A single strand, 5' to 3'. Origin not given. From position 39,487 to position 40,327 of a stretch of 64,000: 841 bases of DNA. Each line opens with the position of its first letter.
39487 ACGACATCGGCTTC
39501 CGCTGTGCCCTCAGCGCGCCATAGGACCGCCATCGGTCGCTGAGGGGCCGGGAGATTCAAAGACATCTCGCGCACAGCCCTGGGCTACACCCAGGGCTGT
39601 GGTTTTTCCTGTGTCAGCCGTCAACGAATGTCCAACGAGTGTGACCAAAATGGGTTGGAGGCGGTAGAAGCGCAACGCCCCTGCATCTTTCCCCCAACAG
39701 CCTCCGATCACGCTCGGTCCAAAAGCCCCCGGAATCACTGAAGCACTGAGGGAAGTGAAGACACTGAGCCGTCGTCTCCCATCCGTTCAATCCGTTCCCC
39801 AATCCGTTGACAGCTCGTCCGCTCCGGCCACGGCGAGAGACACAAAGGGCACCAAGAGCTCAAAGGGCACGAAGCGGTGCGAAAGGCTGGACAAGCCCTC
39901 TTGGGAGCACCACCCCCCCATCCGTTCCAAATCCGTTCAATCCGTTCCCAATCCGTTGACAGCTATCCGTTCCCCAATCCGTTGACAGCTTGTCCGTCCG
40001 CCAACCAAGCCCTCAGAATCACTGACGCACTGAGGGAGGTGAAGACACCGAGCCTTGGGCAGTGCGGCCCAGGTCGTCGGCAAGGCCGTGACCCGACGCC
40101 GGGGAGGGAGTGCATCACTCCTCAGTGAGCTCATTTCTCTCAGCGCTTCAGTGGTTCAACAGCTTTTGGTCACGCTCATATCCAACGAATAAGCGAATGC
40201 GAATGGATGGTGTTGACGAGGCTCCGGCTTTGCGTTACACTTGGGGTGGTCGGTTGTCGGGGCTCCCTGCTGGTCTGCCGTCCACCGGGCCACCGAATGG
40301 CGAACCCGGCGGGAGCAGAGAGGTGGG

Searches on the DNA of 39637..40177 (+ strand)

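Call 50: search_dna_similar(query=window:39637-40177:+, collection=plasmids, mode=distant, max_evalue=0.01, max_rows=10)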
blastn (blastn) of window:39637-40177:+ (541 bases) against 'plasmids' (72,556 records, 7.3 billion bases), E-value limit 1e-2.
No match.
